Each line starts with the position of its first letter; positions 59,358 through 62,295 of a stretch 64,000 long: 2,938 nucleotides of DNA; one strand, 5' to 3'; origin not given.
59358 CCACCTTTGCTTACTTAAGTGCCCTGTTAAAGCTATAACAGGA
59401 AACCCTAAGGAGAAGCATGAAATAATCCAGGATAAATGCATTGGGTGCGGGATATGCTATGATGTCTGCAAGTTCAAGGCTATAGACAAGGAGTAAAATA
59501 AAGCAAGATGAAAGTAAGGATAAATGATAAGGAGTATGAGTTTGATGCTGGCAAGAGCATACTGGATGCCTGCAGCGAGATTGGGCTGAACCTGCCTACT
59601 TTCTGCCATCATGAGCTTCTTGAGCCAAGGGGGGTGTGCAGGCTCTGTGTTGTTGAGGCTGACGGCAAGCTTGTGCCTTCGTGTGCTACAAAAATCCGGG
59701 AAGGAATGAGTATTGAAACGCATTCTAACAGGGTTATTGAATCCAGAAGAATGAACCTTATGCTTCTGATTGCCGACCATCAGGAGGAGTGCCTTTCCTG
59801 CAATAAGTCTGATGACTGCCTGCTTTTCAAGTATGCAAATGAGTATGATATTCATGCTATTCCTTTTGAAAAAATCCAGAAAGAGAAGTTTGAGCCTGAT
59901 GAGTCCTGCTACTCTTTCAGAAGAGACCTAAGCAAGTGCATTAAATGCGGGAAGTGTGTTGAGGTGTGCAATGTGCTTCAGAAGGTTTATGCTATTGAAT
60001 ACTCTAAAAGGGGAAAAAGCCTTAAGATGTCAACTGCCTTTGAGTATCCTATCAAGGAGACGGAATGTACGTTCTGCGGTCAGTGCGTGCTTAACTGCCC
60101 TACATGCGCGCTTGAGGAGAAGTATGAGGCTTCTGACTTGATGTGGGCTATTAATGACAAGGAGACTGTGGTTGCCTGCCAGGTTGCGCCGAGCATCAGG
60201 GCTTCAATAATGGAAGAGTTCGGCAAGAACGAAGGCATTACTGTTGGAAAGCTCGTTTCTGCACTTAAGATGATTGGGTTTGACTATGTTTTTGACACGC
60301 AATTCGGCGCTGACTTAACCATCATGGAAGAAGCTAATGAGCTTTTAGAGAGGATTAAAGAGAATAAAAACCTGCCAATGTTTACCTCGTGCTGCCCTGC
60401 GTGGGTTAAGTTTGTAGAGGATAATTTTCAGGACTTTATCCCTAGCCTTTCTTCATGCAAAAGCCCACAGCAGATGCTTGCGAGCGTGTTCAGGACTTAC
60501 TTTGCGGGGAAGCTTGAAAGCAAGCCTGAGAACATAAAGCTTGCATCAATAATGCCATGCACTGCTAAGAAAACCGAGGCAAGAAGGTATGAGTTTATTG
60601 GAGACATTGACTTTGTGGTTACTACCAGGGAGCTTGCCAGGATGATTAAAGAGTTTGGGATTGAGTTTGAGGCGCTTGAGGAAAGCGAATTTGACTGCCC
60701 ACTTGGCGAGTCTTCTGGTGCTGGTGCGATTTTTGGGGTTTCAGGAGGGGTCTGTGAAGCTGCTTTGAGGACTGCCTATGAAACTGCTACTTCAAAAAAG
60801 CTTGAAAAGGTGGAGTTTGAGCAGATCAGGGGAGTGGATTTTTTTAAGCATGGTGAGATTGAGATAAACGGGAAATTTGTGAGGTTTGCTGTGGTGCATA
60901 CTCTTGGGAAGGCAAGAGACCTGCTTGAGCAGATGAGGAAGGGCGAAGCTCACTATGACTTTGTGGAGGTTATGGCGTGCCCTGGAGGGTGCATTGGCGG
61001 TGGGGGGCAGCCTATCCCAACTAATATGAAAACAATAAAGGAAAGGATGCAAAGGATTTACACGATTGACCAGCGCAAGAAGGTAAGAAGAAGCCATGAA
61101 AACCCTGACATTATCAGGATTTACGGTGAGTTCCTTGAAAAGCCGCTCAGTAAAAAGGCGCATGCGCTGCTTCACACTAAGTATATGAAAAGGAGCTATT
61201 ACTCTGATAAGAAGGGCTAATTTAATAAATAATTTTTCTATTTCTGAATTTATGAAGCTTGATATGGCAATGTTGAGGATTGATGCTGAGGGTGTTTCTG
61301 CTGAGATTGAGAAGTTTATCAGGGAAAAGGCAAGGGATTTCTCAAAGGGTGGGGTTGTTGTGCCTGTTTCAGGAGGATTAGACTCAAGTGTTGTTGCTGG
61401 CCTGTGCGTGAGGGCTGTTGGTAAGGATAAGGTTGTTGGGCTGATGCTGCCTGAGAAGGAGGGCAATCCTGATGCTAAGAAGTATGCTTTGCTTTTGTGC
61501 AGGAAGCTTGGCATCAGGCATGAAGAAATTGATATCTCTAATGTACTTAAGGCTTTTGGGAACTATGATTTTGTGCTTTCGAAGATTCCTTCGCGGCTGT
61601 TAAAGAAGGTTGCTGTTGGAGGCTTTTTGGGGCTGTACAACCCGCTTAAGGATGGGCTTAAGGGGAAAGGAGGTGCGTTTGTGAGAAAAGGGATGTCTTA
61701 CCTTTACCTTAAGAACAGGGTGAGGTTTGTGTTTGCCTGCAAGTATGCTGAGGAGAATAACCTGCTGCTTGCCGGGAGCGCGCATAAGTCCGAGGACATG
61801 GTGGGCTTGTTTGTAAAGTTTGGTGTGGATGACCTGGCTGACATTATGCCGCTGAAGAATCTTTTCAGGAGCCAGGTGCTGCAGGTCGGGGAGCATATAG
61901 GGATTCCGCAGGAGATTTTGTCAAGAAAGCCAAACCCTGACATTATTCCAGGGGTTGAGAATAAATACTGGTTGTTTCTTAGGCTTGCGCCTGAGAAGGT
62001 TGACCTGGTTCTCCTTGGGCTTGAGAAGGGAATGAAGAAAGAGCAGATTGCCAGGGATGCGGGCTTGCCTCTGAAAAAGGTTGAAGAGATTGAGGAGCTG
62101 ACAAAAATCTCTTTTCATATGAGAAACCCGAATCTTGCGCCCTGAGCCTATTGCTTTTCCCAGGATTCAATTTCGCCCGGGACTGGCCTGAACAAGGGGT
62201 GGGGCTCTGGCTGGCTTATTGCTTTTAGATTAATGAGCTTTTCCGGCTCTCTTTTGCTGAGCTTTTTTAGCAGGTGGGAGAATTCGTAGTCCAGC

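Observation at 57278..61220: NuoE/NuoF/HydA-type (electron-bifurcating-like) [FeFe]-hydrogenase operon in an archaeal genome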

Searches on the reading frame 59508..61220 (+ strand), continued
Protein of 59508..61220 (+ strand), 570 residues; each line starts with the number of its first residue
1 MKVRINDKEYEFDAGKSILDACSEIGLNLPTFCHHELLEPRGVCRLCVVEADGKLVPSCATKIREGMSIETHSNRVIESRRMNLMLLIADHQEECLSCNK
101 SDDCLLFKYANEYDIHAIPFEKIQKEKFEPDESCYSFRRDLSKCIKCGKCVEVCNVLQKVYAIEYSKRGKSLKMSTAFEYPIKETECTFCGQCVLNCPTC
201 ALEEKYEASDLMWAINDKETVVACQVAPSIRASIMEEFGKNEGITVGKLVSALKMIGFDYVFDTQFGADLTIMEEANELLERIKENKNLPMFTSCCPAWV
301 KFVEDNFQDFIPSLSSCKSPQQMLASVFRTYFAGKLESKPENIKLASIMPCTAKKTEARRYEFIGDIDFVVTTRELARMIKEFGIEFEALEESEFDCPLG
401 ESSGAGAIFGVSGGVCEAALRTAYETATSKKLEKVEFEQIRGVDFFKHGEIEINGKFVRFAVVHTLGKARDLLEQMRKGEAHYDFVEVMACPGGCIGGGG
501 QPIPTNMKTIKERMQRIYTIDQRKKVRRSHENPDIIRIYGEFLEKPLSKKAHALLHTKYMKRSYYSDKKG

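Call 30: find_related_loci(query=window:59508-61220:+, collection=genome_contigs, flank=10000)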
Query window:59508-61220:+ (570 aa) in genome_contigs; peptide patterns used: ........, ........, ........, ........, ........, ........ (x = any residue, [..] = any of these).
600 stretches matched a pattern (row limit reached: there are more); 504 encode a relative of the query (tblastn E <= 1e-3); the best 80 are kept; 80 distinct loci.
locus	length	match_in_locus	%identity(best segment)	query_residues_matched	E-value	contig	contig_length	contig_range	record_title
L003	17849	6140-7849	94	1-570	0e+0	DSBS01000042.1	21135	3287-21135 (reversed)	MAG TPA_asm: Candidatus Woesearchaeota archaeon isolate SpSt-1178 Ga0129302_1001007, whole genome shotgun sequence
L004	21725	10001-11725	48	1-565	2e-177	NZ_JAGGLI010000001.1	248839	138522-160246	Acetoanaerobium pronyense strain DSM 27512 Ga0454142_01, whole genome shotgun sequence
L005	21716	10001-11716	45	1-563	7e-160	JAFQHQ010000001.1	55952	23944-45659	MAG: Clostridia bacterium isolate RGIG1828 Goat_Cecum-5__c5113, whole genome shotgun sequence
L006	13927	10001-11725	45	1-562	2e-159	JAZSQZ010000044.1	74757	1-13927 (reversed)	MAG: Clostridia bacterium isolate T1900044540_TS20190006.MAGScoT_cleanbin_000028 SGB_59_k141_840833, whole genome shotgu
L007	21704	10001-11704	45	1-563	4e-158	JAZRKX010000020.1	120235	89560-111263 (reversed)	MAG: Clostridia bacterium isolate T1900045445_YK20190136.MAGScoT_cleanbin_000006 SGB_7143_k141_2499355, whole genome sho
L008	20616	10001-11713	44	3-568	4e-156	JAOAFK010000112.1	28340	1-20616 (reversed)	MAG: Syntrophorhabdaceae bacterium isolate SKW285 k141_8387, whole genome shotgun sequence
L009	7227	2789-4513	44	1-565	4e-156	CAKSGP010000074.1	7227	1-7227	MAG: uncultured Clostridia bacterium isolate REFINED_METABAT215_TOP10_CONTIGS_1500_ASSEMBLY_K77_MERGED__Hadza_MoBio_hadz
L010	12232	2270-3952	45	3-565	3e-155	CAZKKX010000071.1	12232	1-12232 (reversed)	MAG TPA_asm: uncultured Eubacteriales bacterium isolate SRP241341_co1_263 genome assembly, contig: NODE_5642_length_1223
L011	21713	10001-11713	43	3-568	2e-153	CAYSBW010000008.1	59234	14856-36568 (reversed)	MAG TPA_asm: uncultured Syntrophorhabdaceae bacterium isolate SRP192927_co3_35 genome assembly, contig: NODE_828_length_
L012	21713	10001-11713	43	5-569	1e-152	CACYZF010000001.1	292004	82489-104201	uncultured bacterium isolate RUG12414 genome assembly, contig: RUG12414_asm_1, whole genome shotgun sequence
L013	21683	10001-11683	45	17-565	1e-152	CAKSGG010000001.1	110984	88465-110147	MAG: uncultured Clostridia bacterium isolate REFINED_METABAT215_TOP10_CONTIGS_1500_ASSEMBLY_K77_MERGED__Hadza_PheChl_Fib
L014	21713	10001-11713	42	5-569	2e-152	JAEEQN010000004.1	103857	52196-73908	MAG: Victivallales bacterium isolate Tb.RUG.336 NODE_415_length_103857_cov_3.517372, whole genome shotgun sequence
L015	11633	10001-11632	45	1-545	3e-152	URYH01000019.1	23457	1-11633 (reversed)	uncultured Clostridiales bacterium isolate UMGS1470 genome assembly, contig: NODE_1055_length_23457_cov_5.112811, whole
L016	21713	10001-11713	42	5-569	4e-152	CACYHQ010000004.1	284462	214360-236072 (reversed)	uncultured bacterium isolate RUG11954 genome assembly, contig: RUG11954_asm_4, whole genome shotgun sequence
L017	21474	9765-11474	45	1-559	6e-152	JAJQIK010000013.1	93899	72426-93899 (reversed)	MAG: Clostridiales bacterium isolate U.9_7 NODE_29_length_93899_cov_13.279368, whole genome shotgun sequence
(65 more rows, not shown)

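Call 36: find_encoding_contigs(protein=P0004, flank=8000, max_places=1)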
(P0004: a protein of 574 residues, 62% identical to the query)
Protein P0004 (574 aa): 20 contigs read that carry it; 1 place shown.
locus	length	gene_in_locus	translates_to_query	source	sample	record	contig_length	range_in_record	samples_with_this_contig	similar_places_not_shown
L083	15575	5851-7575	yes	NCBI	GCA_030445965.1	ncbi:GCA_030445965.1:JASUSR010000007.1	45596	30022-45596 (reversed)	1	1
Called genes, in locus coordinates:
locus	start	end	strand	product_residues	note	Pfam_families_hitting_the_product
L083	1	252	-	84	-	?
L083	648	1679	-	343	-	-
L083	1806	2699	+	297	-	PF01207:Dus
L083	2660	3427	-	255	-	PF08704:GCD14, PF00398:RrnaAD (weak), PF09445:Methyltransf_15 (weak), PF13847:Methyltransf_31, PF08241:Methyltransf_11, PF13649:Methyltransf_25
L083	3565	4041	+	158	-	PF01257:2Fe-2S_thioredx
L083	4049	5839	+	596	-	PF01257:2Fe-2S_thioredx, PF01512:Complex1_51K, PF10589:NADH_4Fe-4S, PF13237:Fer4_10 (weak), PF14697:Fer4_21, PF12838:Fer4_7, PF13187:Fer4_9 (weak), PF00037:Fer4, +2 more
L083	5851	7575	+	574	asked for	PF13510:Fer2_4, PF13187:Fer4_9 (faint), PF10588:NADH-G_4Fe-4S_3, PF13237:Fer4_10 (weak), PF12838:Fer4_7, PF02906:Fe_hyd_lg_C, PF02256:Fe_hyd_SSU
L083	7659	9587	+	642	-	PF13638:PIN_4 (weak), PF02562:PhoH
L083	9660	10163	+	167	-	-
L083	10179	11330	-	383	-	PF04055:Radical_SAM (faint), PF04459:DUF512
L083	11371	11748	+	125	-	PF00892:EamA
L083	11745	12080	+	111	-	PF00892:EamA, PF03151:TPT (weak), PF10639:TMEM234 (weak)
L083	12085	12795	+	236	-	PF00696:AA_kinase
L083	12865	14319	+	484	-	PF00587:tRNA-synt_2b, PF03129:HGTP_anticodon, PF09180:ProRS-C_1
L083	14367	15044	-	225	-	PF00590:TP_methylase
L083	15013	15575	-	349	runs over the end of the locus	PF00990:GGDEF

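Call 37: find_encoding_contigs(protein=P0009, flank=8000, max_places=1)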
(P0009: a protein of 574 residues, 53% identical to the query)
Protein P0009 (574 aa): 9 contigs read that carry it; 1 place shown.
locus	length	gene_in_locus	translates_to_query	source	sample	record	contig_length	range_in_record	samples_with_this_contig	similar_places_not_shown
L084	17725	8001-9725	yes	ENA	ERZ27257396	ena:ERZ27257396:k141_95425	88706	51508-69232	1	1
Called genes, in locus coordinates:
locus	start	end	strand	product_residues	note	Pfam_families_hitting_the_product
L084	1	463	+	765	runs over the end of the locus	PF00437:T2SSE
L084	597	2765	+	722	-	-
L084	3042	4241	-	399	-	PF01926:MMR_HSR1, PF02421:FeoB_N (weak), PF08438:YGR210-like_G4, PF02824:TGS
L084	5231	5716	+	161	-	PF01257:2Fe-2S_thioredx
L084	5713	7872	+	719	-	PF01257:2Fe-2S_thioredx (weak), PF01512:Complex1_51K, PF10589:NADH_4Fe-4S, PF00037:Fer4 (weak), PF12838:Fer4_7, PF13187:Fer4_9, PF13237:Fer4_10, PF14697:Fer4_21, +5 more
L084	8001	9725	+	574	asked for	PF13510:Fer2_4, PF00037:Fer4 (faint), PF10588:NADH-G_4Fe-4S_3, PF12838:Fer4_7 (weak), PF02906:Fe_hyd_lg_C, PF02256:Fe_hyd_SSU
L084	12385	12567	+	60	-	-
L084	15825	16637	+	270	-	PF05175:MTS (faint)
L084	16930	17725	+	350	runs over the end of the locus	PF01368:DHH, PF02272:DHHA1 (weak)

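Call 38: find_encoding_contigs(protein=P0032, flank=8000, max_places=1)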
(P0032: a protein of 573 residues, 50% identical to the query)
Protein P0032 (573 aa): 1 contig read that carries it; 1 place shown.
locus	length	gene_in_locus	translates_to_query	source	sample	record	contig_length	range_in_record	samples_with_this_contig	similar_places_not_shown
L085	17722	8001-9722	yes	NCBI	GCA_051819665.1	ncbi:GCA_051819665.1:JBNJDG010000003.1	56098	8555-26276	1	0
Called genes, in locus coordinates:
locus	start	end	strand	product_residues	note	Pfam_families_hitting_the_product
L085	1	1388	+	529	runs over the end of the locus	PF01510:Amidase_2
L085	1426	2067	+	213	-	PF00730:HhH-GPD, PF00633:HHH (weak)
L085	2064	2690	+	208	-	PF22175:Ogg-HhH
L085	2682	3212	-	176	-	-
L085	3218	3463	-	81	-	-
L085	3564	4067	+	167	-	PF24034:DUF7343 (weak)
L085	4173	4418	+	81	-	-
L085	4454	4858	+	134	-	PF00856:SET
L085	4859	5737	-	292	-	-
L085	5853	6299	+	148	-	PF01257:2Fe-2S_thioredx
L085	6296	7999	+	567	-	PF01512:Complex1_51K, PF10589:NADH_4Fe-4S, PF12797:Fer4_2 (faint), PF14697:Fer4_21 (faint), PF13237:Fer4_10 (weak), PF12838:Fer4_7 (weak), PF13187:Fer4_9 (weak), PF00037:Fer4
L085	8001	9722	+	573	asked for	PF13510:Fer2_4, PF13484:Fer4_16 (faint), PF12837:Fer4_6 (faint), PF10588:NADH-G_4Fe-4S_3, PF12838:Fer4_7, PF00037:Fer4, PF02906:Fe_hyd_lg_C, PF02256:Fe_hyd_SSU, +2 more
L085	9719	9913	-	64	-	-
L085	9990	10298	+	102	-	PF01648:ACPS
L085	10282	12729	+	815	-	PF00501:AMP-binding, PF13193:AMP-binding_C (weak), PF00550:PP-binding, PF01553:Acyltransferase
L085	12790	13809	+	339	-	PF04055:Radical_SAM, PF00633:HHH (weak)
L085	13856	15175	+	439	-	PF00875:DNA_photolyase, PF03441:FAD_binding_7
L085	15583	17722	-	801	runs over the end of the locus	PF22544:HYDIN_VesB_CFA65-like_Ig (faint), PF11614:FixG_C (faint)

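Call 39: find_encoding_contigs(protein=P0052, flank=8000, max_places=1)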
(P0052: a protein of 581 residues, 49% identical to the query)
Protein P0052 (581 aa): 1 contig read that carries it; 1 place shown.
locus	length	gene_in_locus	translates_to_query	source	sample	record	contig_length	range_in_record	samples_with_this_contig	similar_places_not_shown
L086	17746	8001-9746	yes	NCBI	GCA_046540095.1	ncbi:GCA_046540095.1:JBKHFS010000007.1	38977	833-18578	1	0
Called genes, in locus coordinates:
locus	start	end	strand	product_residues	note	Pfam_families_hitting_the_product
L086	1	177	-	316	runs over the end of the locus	-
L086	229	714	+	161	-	-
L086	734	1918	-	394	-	PF04015:DUF362, PF25160:LdpA_Fe-S-bd (weak), PF00037:Fer4, PF12837:Fer4_6 (weak), PF12838:Fer4_7, PF13187:Fer4_9 (weak), PF13237:Fer4_10, PF14697:Fer4_21, +2 more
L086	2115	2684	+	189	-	PF01558:POR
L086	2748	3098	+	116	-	PF13183:Fer4_8 (faint), PF14697:Fer4_21, PF12838:Fer4_7 (weak), PF00037:Fer4, PF12797:Fer4_2 (weak), PF12837:Fer4_6 (weak), PF13237:Fer4_10 (weak), PF13484:Fer4_16 (weak), +1 more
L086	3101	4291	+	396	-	PF01855:POR_N, PF17147:PFOR_II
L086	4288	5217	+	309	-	PF02775:TPP_enzyme_C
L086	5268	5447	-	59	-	PF13370:Fer4_13, PF13459:Fer4_15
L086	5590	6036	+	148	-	PF01257:2Fe-2S_thioredx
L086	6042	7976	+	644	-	PF01257:2Fe-2S_thioredx (weak), PF01512:Complex1_51K, PF10589:NADH_4Fe-4S, PF13187:Fer4_9, PF00037:Fer4, PF12797:Fer4_2 (weak), PF12838:Fer4_7, PF00037:Fer4, +5 more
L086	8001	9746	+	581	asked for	PF00111:Fer2, PF13510:Fer2_4, PF12837:Fer4_6 (faint), PF10588:NADH-G_4Fe-4S_3, PF12838:Fer4_7, PF22117:Fer4_Nqo3 (weak), PF02906:Fe_hyd_lg_C, PF02256:Fe_hyd_SSU, +4 more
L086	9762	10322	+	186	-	-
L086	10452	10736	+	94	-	-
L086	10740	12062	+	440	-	PF01425:Amidase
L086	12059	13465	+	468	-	PF02934:GatB_N, PF02637:GatB_Yqey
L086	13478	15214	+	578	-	PF01336:tRNA_anti-codon, PF00152:tRNA-synt_2, PF02938:GAD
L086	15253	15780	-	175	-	PF01928:CYTH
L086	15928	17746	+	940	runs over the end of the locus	PF00690:Cation_ATPase_N, PF00122:E1-E2_ATPase, PF13246:Cation_ATPase, PF08282:Hydrolase_3 (faint), PF00702:Hydrolase, PF00689:Cation_ATPase_C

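Call 67: search_protein_families(library=ncbifam, max_evalue=0.001, proteins=[L083:10179-11330:-, L085:12790-13809:+, L001:14320-15675:+, L001:18511-19731:+])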
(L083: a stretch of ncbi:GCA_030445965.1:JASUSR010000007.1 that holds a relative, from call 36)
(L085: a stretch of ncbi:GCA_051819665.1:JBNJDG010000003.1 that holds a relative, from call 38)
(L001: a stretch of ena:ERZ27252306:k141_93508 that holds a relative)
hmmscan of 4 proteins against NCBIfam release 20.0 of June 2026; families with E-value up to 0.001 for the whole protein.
L083:10179-11330:- (383 aa): 9 families
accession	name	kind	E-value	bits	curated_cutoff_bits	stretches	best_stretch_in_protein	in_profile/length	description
TIGR04055.1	rSAM_NirJ2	equivalog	2.7e-07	30.4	500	1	58-204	4-161/326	putative heme d1 biosynthesis radical SAM protein NirJ2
TIGR04054.1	rSAM_NirJ1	equivalog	7.4e-07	28.1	650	1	58-203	40-196/387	putative heme d1 biosynthesis radical SAM protein NirJ1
TIGR03279.1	cyano_FeS_chp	hypoth_equivalog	2.3e-06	26.7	574.7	0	294-364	347-416/433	TIGR03279 family radical SAM protein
TIGR04545.1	rSAM_ahbD_hemeb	equivalog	2.3e-05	24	500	1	67-204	13-162/339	heme b synthase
NF038283.1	viperin_w_prok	equivalog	5.2e-05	22.6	180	0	61-196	9-169/281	viperin family antiviral radical SAM protein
TIGR04317.1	W_rSAM_matur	equivalog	7.7e-05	22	380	1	61-205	11-172/349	tungsten cofactor oxidoreductase radical SAM maturase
TIGR04051.1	rSAM_NirJ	equivalog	0.0003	19.9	515.45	1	59-203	7-162/354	heme d1 biosynthesis radical SAM protein NirJ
TIGR03278.1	methan_mark_10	equivalog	0.00082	18.3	350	0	95-189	84-175/404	methyl coenzyme M reductase-arginine methyltransferase Mmp10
TIGR04546.1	rSAM_ahbC_deAc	equivalog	0.00091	18.1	650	0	58-202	43-198/390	12,18-didecarboxysiroheme deacetylase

L085:12790-13809:+ (339 aa): 7 families
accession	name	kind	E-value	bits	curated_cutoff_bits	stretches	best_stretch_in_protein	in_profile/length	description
TIGR03916.1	rSAM_link_UDG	hypoth_equivalog_domain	4.1e-62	210.6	343.5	2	3-181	1-189/415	putative DNA modification/repair radical SAM protein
TIGR00433.2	bioB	equivalog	3.6e-09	36.3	225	1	46-245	41-240/307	biotin synthase BioB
NF053742.1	LipS1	equivalog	8.3e-07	28.9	230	1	52-241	13-198/268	LipS1 family lipoyl synthase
NF053743.1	LipS2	equivalog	2e-06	27.5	270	1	51-266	28-242/292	LipS2 family lipoyl synthase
TIGR02491.1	NrdG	equivalog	5.3e-05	23.2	126.1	1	50-124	19-94/154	anaerobic ribonucleoside-triphosphate reductase activating protein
TIGR03910.1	pyrrolys_PylB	equivalog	7.8e-05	21.7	348.2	1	52-245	62-257/347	methylornithine synthase PylB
NF008335.0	PRK11121.1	equivalog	0.0002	21.1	199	1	50-122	20-94/154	anaerobic ribonucleoside-triphosphate reductase-activating protein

L001:14320-15675:+ (451 aa): 0 families

L001:18511-19731:+ (406 aa): 1 family
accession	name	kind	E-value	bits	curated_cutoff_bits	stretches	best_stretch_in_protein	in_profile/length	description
NF003034.1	PRK03918.1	equivalog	0.00019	19.5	700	1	60-270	161-365/878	DNA double-strand break repair ATPase Rad50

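Call 68: find_homologous_proteins(query=L085:6296-7999:+, max_evalue=1e-50)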
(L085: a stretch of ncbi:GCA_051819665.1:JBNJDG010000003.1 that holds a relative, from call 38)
Query L085:6296-7999:+ (567 aa): 8000 proteins with E <= 1e-50 among 8000 candidates; the best 120 are listed.
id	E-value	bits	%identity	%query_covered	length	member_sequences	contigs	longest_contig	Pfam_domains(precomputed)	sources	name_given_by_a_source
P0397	0.0e+0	1310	100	100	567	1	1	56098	PF14697.12,PF10589.15,PF12797.13,PF00037.33,PF12838.13,PF01512.23,PF13237.12,PF13187.12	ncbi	ncbi:MAG: NADH-ubiquinone oxidoreductase-F iron-sulfur binding region domain-containing protein [Nan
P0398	2.9e-278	942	71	100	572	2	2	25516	PF14697.12,PF10589.15,PF12797.13,PF12837.13,PF00037.33,PF12838.13,PF01512.23,PF13237.12,PF13187.12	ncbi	ncbi:MAG: NADH-ubiquinone oxidoreductase-F iron-sulfur binding region domain-containing protein [Can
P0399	2.3e-198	678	52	100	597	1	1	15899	PF10531.16,PF10589.15,PF12797.13,PF12837.13,PF00037.33,PF12838.13,PF01512.23,PF13237.12,PF13183.12,PF13187.12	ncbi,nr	ncbi:MAG: 4Fe-4S dicluster domain-containing protein [Candidatus Altiarchaeales archaeon]|nr:4Fe-4S 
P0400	1.0e-194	666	53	99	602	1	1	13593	PF14697.12,PF10589.15,PF12797.13,PF12837.13,PF00037.33,PF12838.13,PF01512.23,PF13237.12,PF13187.12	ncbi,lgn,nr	ncbi:MAG: 4Fe-4S binding protein [Nanoarchaeota archaeon]|nr:4Fe-4S binding protein [Nanoarchaeota a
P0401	5.2e-194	664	53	100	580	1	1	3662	PF14697.12,PF10589.15,PF12797.13,PF00037.33,PF12838.13,PF01512.23,PF13237.12,PF13187.12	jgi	jgi:NADH-quinone oxidoreductase subunit F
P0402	2.8e-193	662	55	98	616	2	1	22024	PF14697.12,PF10531.16,PF10589.15,PF12797.13,PF12837.13,PF00037.33,PF12838.13,PF01512.23,PF13237.12,PF13183.12,PF13187.12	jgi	jgi:NADH:ubiquinone oxidoreductase subunit F (NADH-binding)/NAD-dependent dihydropyrimidine dehydrog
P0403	1.1e-192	660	53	99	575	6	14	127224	PF14697.12,PF10589.15,PF12797.13,PF12837.13,PF00037.33,PF12838.13,PF01512.23,PF25160.2,PF13237.12,PF13187.12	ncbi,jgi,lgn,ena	jgi:NADH-quinone oxidoreductase subunit F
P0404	8.5e-192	657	51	99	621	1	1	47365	PF14697.12,PF10531.16,PF10589.15,PF12797.13,PF12837.13,PF00037.33,PF12838.13,PF01512.23,PF13237.12,PF13187.12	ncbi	-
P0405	1.1e-191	656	52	99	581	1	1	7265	PF14697.12,PF10531.16,PF10589.15,PF12797.13,PF12837.13,PF00037.33,PF22461.3,PF12838.13,PF01512.23,PF13237.12,PF13187.12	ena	-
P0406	2.4e-188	645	51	99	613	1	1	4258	PF14697.12,PF10531.16,PF10589.15,PF12837.13,PF00037.33,PF12838.13,PF01512.23,PF13237.12,PF13187.12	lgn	-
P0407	2.2e-187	642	53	99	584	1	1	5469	PF14697.12,PF10589.15,PF12797.13,PF12837.13,PF00037.33,PF12838.13,PF01512.23,PF13237.12,PF13187.12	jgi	jgi:NADH-quinone oxidoreductase subunit F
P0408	3.0e-187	642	51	99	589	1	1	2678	PF14697.12,PF10531.16,PF10589.15,PF12797.13,PF12837.13,PF00037.33,PF12838.13,PF01512.23,PF13237.12,PF13183.12,PF13187.12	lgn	-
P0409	1.4e-186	640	53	99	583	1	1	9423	PF14697.12,PF10589.15,PF12837.13,PF00037.33,PF12838.13,PF01512.23,PF13237.12,PF13187.12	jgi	jgi:NADH-quinone oxidoreductase subunit F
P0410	4.5e-186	638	52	99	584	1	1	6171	PF14697.12,PF10589.15,PF12797.13,PF12837.13,PF00037.33,PF12838.13,PF01512.23,PF13237.12,PF13187.12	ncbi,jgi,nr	ncbi:MAG: NADH-quinone oxidoreductase subunit NuoF [Clostridiales Family XIII bacterium]|jgi:NADH-qu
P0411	9.5e-186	637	52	99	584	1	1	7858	PF14697.12,PF10589.15,PF12797.13,PF12837.13,PF00037.33,PF12838.13,PF01512.23,PF13237.12,PF13187.12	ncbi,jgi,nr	ncbi:MAG: NADH-quinone oxidoreductase subunit NuoF [Clostridiales Family XIII bacterium]|jgi:NADH-qu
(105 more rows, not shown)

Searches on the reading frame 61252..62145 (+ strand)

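Call 3: search_protein_families(library=pfam, proteins=[window:61252-62145:+])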
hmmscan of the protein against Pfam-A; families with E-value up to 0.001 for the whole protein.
window:61252-62145:+ (297 aa): 2 families
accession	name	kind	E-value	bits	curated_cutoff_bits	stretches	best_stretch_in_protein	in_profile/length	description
PF02540.23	NAD_synthase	-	1.1e-43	149.6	21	2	153-292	104-240/242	NAD synthase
PF00733.27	Asn_synthase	-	0.00017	21.8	21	1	35-97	20-81/354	Asparagine synthase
